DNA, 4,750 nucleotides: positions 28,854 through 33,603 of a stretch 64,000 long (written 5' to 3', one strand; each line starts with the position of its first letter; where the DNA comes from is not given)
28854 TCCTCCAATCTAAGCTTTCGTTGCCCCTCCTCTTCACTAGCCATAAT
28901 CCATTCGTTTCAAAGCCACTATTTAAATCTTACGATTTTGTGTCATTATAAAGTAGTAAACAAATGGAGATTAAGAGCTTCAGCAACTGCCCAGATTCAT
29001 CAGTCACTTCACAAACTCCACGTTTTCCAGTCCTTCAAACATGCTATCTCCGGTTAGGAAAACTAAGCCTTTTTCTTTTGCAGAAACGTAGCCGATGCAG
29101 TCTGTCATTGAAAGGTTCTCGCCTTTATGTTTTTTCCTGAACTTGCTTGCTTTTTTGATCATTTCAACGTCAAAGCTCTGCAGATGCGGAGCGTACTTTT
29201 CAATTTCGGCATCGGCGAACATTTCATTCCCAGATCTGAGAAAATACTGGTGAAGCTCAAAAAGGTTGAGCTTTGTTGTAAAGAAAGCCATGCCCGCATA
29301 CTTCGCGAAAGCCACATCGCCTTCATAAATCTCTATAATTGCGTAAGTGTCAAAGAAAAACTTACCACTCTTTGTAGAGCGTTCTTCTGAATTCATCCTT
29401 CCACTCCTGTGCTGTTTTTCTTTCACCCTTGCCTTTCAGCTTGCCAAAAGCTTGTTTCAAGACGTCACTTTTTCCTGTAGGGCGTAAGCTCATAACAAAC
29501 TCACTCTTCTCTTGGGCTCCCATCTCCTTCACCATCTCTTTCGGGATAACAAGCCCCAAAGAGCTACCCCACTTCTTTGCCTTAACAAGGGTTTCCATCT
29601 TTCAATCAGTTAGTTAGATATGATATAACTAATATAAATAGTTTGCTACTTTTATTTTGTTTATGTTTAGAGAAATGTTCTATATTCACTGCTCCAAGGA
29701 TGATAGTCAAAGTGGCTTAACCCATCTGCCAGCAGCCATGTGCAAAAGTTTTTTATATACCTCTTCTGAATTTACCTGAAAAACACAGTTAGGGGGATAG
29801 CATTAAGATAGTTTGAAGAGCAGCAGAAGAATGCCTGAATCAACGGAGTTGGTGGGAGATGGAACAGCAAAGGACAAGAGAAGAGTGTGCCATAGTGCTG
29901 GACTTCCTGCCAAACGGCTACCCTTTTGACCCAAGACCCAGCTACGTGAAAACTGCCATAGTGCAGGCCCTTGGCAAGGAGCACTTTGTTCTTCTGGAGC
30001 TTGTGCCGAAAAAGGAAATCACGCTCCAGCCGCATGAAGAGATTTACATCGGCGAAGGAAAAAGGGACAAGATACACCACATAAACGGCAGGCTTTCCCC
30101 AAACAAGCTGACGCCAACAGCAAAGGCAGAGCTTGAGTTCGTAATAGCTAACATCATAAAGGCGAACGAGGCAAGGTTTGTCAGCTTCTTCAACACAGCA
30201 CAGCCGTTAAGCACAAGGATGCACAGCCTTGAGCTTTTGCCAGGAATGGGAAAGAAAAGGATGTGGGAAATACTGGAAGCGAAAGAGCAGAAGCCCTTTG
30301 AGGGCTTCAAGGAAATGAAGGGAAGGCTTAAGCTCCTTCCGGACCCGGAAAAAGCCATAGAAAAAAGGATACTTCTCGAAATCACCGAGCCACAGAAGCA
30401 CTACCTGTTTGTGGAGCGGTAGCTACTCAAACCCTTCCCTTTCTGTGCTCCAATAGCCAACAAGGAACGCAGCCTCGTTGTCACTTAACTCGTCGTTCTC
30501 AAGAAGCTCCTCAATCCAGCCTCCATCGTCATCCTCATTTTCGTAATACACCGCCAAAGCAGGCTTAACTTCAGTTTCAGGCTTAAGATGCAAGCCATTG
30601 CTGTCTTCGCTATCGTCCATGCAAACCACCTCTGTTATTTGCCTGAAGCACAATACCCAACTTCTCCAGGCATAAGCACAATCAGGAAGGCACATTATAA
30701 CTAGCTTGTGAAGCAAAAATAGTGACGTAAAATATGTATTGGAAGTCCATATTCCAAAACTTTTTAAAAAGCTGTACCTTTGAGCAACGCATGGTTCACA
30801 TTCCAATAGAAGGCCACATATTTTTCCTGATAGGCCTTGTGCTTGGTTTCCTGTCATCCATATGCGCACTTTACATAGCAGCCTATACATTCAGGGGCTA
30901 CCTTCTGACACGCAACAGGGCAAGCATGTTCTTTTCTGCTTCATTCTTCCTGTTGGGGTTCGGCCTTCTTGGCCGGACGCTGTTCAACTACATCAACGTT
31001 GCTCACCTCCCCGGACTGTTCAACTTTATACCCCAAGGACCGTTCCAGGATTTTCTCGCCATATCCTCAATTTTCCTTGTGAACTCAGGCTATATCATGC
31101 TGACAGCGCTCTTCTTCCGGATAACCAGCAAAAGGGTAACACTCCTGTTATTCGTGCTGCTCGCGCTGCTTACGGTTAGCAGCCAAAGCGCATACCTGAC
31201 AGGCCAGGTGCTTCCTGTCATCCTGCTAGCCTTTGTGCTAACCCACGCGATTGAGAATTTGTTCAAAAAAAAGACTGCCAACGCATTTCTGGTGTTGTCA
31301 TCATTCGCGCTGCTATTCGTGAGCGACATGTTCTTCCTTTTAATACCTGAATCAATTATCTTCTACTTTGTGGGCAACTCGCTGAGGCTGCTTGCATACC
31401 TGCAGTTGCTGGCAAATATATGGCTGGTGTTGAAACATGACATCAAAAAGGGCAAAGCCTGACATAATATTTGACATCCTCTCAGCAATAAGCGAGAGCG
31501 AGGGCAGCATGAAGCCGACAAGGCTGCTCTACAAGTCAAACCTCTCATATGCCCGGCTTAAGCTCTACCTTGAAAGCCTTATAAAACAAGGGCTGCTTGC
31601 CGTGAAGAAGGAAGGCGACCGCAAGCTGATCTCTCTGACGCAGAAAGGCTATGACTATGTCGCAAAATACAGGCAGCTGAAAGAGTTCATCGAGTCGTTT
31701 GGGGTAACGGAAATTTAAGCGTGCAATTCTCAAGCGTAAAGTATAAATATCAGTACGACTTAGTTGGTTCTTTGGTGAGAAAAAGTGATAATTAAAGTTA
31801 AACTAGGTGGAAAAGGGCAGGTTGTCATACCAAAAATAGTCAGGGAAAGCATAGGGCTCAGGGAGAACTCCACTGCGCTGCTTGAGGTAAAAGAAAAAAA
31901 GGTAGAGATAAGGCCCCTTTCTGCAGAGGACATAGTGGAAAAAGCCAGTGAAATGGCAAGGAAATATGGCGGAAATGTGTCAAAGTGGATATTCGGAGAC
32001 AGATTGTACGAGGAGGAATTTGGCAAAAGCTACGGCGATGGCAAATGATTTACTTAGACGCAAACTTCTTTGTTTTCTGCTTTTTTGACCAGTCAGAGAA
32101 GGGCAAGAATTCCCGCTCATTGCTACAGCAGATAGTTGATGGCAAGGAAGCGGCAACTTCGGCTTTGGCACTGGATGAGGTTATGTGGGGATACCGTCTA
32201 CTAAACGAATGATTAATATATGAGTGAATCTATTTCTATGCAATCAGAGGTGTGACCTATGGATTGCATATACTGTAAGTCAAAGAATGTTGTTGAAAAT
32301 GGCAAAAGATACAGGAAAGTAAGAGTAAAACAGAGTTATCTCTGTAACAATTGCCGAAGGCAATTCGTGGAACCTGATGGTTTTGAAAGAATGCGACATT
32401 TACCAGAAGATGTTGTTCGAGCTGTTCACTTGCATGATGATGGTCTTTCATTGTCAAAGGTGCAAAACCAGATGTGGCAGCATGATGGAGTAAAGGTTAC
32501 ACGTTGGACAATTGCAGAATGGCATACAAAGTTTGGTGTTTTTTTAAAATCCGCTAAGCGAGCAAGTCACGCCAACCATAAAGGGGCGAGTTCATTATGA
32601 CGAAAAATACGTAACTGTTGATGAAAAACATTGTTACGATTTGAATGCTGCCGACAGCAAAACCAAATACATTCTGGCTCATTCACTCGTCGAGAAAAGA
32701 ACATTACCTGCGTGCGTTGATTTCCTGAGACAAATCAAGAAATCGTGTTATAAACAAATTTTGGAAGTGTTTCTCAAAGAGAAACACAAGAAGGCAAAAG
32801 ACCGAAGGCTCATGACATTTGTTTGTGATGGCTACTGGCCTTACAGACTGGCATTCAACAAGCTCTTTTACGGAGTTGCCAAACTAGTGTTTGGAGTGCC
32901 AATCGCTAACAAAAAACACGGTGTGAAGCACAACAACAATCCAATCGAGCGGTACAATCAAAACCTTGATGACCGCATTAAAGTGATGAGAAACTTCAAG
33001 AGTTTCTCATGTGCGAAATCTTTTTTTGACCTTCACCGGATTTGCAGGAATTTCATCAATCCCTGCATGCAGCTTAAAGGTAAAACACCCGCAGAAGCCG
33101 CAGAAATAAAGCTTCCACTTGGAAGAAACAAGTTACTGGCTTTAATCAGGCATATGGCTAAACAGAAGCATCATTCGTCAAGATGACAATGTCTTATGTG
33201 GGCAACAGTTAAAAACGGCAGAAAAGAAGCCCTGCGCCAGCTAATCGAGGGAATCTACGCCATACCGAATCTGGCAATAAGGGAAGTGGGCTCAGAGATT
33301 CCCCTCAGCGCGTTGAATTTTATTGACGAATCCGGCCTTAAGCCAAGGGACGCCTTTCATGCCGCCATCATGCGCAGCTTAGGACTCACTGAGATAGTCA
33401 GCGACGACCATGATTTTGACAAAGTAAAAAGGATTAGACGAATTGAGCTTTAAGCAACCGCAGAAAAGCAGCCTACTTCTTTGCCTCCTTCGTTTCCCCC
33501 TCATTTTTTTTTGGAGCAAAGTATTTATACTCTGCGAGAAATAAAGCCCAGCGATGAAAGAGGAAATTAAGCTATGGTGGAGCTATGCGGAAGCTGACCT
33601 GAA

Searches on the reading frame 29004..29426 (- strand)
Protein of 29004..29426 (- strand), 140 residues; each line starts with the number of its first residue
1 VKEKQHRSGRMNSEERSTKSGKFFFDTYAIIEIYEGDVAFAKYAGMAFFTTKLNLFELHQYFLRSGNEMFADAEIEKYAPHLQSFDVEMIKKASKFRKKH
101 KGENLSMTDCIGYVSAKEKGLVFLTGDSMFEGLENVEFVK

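Call 55: search_protein_families(library=pfam, proteins=[window:29004-29426:-], max_evalue=0.001)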
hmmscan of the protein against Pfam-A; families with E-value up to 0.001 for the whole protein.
window:29004-29426:- (140 aa): 1 family
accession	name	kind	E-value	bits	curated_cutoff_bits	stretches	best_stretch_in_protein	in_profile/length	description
PF01850.27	PIN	-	6.2e-07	30.5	23.6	1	24-131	2-115/120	PIN domain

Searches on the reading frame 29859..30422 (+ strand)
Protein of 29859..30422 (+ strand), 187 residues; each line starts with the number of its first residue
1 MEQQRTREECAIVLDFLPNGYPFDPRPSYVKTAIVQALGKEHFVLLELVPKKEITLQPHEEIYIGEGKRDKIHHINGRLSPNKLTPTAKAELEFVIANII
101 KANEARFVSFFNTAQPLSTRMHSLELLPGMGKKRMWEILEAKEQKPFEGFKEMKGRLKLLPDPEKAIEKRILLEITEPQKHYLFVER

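Call 55: search_protein_families(library=pfam, proteins=[window:29859-30422:+], max_evalue=0.001)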
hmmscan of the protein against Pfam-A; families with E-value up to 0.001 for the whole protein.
window:29859-30422:+ (187 aa): 1 family
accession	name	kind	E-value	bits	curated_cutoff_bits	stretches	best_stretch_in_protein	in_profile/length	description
PF04919.18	DUF655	-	9.8e-65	218.3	22.2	1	8-186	2-181/181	Protein of unknown function (DUF655)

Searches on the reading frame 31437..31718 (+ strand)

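Call 46: search_protein_families(library=ncbifam, proteins=[window:31437-31718:+], max_evalue=0.01)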
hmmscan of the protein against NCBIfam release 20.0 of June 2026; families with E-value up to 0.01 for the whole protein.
window:31437-31718:+ (93 aa): 2 families
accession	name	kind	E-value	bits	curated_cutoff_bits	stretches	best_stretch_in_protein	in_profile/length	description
NF053610.1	Sso10a_fam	subfamily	1.8e-15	56.7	60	1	5-74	1-63/64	Sso10a family chromatin protein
NF050184.1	VpaChn25_0724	subfamily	0.0019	18.3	65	1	32-79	31-78/88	VpaChn25_0724 family phage protein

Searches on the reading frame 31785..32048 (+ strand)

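Call 46: search_protein_families(library=ncbifam, proteins=[window:31785-32048:+], max_evalue=0.01)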
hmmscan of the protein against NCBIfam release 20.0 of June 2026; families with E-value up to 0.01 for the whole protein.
window:31785-32048:+ (87 aa): 3 families
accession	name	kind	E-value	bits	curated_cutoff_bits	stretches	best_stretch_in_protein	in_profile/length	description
TIGR01439.1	lp_hng_hel_AbrB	domain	2e-11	43.4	28.3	1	4-45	1-43/44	transcriptional regulator, AbrB family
NF006352.0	PRK08577.1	equivalog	9.7e-05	22.4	140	1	5-43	7-45/136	hypothetical protein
NF040962.1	near_HgcAB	equivalog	0.0088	15.9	70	0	9-27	12-30/70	HgcAB-associated protein HgcC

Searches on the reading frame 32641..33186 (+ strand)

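Call 4: search_protein_families(library=pfam, proteins=[window:32641-33186:+], max_evalue=0.01)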
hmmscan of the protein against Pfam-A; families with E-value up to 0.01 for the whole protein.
window:32641-33186:+ (181 aa): 1 family
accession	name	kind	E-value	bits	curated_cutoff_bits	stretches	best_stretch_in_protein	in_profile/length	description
PF13610.12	DDE_Tnp_IS240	-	3.9e-07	30.7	27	1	42-137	45-134/139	DDE domain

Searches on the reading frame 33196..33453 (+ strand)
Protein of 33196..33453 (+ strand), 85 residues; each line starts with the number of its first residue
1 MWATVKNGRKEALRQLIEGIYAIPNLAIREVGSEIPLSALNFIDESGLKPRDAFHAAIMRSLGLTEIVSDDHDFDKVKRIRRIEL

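Call 4: search_protein_families(library=pfam, proteins=[window:33196-33453:+], max_evalue=0.01)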
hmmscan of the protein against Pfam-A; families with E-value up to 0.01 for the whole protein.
window:33196-33453:+ (85 aa): 1 family
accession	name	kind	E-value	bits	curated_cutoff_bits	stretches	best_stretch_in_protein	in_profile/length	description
PF01850.27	PIN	-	2.3e-07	31.9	23.6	1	9-79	50-119/120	PIN domain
